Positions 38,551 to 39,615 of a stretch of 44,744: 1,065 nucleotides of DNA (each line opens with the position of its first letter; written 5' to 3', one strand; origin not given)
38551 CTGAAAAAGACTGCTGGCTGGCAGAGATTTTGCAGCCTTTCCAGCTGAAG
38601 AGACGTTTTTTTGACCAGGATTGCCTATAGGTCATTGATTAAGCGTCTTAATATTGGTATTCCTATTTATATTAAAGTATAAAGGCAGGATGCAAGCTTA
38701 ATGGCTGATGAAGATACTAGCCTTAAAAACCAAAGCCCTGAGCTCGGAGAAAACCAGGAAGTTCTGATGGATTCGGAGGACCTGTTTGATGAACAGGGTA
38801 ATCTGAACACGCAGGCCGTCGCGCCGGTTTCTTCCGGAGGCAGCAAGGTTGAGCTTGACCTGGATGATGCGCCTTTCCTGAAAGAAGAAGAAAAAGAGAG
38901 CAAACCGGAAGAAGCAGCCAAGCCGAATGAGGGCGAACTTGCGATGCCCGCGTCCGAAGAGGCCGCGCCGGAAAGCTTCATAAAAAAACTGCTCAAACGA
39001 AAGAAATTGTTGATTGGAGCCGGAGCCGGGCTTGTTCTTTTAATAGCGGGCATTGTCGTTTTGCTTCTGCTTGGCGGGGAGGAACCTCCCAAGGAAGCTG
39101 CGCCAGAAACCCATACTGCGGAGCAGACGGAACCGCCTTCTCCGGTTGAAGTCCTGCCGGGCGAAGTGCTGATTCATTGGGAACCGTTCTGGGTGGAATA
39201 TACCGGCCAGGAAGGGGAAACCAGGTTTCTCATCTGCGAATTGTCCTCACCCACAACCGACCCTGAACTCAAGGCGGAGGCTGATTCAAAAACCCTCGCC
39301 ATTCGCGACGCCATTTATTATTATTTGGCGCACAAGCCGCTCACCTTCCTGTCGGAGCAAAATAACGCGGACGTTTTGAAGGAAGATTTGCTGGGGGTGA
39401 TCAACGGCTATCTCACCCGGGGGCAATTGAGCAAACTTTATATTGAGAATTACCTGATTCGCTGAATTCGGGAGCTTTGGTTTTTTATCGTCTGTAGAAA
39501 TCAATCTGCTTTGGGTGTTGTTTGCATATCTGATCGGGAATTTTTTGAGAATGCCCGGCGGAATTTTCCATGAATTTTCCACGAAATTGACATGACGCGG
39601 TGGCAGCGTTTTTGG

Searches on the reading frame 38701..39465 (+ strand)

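Call 8: search_protein_families(library=pfam, proteins=[window:38701-39465:+])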
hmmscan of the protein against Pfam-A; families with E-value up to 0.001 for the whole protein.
window:38701-39465:+ (254 aa): 1 family
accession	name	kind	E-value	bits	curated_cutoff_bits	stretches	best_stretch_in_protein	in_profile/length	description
PF03748.19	FliL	-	7.9e-10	39.6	24.6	1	161-253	5-102/103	Flagellar basal body-associated protein FliL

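Call 9: search_protein_families(library=ncbifam, proteins=[window:38701-39465:+], max_evalue=0.01)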
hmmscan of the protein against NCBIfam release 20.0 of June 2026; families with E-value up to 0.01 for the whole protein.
window:38701-39465:+ (254 aa): 5 families
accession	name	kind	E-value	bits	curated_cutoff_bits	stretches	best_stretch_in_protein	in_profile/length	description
NF006283.1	PRK08455.1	equivalog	7.6e-14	51.8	187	1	111-253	29-181/182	flagellar basal body-associated protein FliL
NF004285.1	PRK05696.1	equivalog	0.0008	19.2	179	1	92-144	11-62/171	flagellar basal body-associated protein FliL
NF005826.1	PRK07718.1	equivalog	0.0047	16.9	140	0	189-252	78-141/143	flagellar basal body-associated protein FliL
NF038083.1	CU044_5270_fam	subfamily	0.0061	16.4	100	1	103-152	31-79/284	CU044_5270 family protein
NF033761.1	gliding_GltJ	equivalog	0.0092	15.1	450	0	63-149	330-420/671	adventurous gliding motility protein GltJ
